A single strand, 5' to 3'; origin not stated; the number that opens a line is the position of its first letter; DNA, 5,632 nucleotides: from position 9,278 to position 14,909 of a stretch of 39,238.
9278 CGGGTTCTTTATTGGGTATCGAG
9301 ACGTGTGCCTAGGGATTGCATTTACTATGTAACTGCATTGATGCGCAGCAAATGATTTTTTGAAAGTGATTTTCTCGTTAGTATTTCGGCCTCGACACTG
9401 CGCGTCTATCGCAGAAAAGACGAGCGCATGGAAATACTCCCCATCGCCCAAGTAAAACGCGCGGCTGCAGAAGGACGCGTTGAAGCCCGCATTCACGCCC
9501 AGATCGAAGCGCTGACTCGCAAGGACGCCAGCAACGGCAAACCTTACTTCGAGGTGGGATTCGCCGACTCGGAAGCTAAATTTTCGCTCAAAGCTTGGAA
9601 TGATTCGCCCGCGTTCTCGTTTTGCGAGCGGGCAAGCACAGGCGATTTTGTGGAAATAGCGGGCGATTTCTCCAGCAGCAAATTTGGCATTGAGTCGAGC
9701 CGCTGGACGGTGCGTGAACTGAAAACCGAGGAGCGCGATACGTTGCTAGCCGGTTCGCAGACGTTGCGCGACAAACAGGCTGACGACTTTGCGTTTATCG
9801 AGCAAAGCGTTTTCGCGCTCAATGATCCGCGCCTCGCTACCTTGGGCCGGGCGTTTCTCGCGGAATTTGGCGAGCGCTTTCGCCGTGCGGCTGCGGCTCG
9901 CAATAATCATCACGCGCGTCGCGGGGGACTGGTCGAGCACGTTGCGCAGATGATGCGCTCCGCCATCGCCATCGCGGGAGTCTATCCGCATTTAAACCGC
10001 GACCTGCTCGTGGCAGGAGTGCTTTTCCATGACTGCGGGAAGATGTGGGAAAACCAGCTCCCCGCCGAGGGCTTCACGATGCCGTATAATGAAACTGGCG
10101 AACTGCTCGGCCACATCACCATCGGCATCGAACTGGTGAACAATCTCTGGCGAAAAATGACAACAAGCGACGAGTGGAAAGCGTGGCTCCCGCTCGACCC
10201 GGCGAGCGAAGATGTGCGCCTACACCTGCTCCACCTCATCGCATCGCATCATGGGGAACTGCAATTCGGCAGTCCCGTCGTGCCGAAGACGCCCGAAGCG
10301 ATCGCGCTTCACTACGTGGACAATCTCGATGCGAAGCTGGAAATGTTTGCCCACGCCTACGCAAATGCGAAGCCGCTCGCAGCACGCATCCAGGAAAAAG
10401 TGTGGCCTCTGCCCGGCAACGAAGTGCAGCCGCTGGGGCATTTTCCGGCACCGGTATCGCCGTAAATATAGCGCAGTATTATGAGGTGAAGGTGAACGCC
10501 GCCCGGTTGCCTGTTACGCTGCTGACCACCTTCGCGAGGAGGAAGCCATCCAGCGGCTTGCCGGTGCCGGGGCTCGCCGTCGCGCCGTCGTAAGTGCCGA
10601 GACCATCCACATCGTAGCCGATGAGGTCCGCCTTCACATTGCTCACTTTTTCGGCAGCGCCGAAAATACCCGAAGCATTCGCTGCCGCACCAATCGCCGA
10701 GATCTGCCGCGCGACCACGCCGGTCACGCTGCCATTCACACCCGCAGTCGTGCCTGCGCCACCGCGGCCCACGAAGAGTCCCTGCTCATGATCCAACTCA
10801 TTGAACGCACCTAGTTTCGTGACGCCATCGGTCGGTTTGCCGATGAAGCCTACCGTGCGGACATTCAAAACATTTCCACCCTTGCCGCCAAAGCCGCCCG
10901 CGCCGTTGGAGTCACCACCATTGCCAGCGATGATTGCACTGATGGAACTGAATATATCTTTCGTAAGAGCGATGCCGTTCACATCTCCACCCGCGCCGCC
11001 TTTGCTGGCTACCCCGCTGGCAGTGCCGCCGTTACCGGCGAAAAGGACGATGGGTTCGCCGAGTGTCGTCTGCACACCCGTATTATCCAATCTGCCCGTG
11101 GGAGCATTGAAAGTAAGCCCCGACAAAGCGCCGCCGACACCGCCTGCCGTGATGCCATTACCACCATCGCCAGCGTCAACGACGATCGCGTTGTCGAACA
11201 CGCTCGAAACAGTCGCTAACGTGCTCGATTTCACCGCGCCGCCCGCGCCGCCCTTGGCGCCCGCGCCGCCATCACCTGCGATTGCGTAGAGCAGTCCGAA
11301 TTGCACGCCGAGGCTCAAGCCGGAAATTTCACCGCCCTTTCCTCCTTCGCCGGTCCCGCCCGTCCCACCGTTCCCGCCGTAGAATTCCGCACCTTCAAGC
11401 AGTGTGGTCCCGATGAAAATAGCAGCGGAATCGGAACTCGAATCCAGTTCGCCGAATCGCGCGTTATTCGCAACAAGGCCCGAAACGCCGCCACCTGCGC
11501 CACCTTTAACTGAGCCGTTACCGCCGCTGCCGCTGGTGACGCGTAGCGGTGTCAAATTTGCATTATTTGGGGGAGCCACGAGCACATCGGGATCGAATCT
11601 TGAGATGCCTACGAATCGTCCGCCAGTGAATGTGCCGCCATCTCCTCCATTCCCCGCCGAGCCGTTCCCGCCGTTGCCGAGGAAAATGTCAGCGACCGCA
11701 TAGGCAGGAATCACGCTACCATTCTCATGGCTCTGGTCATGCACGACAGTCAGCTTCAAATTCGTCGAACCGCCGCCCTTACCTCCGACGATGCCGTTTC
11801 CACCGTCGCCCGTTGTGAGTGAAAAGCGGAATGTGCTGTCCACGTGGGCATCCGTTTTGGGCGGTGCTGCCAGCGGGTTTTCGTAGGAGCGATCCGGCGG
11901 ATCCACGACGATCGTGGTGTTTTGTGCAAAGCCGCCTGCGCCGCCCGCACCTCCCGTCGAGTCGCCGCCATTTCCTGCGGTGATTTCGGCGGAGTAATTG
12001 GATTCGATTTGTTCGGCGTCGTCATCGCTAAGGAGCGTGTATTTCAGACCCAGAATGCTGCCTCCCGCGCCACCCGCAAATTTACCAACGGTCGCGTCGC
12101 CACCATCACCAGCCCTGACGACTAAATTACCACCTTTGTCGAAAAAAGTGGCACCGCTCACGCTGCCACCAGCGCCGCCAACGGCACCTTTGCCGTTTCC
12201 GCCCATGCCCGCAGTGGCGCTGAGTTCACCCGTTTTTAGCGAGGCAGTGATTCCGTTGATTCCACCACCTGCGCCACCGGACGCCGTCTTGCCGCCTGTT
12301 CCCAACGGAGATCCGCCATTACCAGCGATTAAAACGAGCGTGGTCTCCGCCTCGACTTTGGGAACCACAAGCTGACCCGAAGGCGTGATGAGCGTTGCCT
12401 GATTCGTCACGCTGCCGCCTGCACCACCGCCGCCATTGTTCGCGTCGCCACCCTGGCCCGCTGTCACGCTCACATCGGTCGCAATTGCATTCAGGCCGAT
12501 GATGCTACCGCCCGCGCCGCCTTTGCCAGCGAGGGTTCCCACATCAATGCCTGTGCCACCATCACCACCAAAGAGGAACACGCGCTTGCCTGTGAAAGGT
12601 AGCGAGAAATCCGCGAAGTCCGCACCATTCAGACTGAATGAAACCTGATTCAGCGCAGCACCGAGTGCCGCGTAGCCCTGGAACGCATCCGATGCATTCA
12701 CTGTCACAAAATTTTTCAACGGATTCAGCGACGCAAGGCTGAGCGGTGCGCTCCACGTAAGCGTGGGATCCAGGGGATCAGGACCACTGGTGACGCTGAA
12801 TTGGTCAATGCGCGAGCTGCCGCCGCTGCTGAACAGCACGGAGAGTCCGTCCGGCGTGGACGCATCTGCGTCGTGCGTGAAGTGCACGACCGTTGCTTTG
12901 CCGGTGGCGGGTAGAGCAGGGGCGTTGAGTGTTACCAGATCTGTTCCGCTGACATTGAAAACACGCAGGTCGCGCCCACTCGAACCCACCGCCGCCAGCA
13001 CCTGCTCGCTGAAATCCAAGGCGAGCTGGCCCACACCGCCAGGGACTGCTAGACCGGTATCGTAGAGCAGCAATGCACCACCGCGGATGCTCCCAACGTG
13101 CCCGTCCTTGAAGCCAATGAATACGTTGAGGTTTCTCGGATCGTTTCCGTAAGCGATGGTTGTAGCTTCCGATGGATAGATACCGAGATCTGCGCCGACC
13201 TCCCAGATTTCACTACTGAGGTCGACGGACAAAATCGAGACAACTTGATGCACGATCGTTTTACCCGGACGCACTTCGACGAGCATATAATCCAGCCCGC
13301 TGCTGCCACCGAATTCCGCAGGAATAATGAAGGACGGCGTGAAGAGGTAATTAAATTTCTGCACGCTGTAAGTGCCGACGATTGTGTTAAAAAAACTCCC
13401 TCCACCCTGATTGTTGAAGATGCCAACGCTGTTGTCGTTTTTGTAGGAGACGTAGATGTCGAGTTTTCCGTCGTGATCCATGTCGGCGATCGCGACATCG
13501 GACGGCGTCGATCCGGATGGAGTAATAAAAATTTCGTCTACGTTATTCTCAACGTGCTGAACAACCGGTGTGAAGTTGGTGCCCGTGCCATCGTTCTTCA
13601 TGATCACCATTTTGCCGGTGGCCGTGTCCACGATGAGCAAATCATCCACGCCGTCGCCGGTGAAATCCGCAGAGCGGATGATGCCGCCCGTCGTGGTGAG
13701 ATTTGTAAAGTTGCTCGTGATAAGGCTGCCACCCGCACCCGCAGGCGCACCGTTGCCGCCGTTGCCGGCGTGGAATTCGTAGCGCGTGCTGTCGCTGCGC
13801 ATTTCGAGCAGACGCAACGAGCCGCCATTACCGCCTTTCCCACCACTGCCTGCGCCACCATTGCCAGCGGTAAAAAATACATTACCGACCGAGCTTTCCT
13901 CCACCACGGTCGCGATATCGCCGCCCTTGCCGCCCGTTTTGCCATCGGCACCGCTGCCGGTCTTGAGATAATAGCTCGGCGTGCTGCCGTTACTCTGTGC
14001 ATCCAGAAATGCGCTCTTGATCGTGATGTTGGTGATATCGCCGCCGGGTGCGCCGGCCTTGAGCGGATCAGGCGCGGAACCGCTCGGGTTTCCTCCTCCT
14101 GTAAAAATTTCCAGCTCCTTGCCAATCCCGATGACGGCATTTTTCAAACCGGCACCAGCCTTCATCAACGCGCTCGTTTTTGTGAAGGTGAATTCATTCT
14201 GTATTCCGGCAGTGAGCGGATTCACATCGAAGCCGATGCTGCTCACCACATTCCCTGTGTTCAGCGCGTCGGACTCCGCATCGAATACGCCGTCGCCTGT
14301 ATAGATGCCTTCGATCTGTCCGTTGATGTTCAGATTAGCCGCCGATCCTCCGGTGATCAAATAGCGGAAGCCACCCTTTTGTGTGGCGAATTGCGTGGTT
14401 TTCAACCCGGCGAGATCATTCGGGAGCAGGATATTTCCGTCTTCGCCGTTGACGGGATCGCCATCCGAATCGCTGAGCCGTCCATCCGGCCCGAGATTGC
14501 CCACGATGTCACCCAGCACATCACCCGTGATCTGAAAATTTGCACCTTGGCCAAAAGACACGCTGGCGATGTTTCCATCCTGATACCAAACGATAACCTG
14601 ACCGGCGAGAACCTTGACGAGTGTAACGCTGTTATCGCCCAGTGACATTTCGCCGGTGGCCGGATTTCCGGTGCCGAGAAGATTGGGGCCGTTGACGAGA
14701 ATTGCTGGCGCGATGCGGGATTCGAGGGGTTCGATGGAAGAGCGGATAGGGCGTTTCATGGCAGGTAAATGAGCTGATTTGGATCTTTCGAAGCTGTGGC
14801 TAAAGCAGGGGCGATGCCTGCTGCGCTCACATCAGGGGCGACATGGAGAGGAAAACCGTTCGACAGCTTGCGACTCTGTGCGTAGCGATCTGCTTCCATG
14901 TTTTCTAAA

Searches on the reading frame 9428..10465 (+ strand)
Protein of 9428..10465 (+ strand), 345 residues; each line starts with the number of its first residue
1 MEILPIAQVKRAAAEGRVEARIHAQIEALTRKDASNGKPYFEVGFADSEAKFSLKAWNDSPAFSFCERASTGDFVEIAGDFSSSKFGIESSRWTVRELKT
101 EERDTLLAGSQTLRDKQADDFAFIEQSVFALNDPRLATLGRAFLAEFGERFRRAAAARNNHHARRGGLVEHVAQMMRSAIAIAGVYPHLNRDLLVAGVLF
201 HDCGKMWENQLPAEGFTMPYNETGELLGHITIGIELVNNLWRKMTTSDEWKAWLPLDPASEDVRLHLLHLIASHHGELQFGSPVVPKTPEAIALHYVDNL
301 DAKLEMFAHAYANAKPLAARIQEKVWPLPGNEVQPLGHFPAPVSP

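Call 70: search_protein_families(library=pfam, proteins=[window:9428-10465:+], max_evalue=0.00001)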
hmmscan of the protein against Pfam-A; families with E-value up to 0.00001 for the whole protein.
window:9428-10465:+ (345 aa): 1 family
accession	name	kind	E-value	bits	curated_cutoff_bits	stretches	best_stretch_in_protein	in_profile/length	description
PF01966.28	HD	-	5.9e-09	36.7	22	1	169-302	2-115/116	HD domain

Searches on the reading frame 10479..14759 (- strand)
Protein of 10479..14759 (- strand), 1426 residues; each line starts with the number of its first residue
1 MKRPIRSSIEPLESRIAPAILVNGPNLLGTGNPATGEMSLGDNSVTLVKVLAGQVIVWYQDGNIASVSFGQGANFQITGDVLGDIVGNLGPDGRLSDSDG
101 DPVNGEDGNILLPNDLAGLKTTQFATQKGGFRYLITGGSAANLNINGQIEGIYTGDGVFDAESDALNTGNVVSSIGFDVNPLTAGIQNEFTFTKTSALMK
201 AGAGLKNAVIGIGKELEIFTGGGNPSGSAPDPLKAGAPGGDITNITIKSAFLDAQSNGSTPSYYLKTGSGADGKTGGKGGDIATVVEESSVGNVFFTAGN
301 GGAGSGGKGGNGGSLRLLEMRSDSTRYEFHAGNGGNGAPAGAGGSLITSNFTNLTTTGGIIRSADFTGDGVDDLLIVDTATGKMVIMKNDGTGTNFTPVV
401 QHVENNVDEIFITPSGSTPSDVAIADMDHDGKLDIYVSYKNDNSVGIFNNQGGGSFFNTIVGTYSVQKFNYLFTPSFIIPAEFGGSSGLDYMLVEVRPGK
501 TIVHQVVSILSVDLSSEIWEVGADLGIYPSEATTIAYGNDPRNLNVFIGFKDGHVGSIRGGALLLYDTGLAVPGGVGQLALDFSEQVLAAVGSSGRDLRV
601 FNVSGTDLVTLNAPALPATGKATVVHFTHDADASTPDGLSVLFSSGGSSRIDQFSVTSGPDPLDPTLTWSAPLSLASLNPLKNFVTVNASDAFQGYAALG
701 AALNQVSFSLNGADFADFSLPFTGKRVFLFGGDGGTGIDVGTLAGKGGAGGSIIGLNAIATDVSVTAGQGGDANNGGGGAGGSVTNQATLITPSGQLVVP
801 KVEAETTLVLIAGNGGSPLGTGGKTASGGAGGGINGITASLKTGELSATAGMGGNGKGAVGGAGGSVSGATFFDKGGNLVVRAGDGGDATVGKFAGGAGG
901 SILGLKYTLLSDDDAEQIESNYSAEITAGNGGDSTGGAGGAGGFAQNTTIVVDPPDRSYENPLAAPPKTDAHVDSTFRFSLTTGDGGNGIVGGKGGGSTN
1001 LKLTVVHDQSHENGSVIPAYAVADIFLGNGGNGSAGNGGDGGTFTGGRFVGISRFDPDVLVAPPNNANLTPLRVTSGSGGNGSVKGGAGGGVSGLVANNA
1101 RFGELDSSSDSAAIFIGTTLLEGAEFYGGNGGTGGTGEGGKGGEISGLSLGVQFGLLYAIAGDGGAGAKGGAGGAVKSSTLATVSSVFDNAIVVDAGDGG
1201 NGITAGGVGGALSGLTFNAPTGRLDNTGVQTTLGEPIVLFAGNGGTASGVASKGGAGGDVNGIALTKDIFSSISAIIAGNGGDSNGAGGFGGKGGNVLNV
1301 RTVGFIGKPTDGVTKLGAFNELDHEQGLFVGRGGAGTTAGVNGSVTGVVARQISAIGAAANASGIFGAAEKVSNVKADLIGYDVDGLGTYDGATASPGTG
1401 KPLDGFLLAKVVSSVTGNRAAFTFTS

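Call 70: search_protein_families(library=pfam, proteins=[window:10479-14759:-], max_evalue=0.00001)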
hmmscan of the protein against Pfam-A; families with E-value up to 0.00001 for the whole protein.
window:10479-14759:- (1426 aa): 1 family
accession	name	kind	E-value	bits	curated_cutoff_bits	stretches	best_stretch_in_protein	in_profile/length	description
PF13517.12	FG-GAP_3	-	3.5e-10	40.8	26.9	1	365-437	1-61/61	FG-GAP-like repeat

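Call 71: search_protein_families(library=padloc, proteins=[window:10479-14759:-], max_evalue=0.001)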
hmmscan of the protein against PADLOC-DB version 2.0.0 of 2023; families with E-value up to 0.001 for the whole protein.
window:10479-14759:- (1426 aa): 0 families
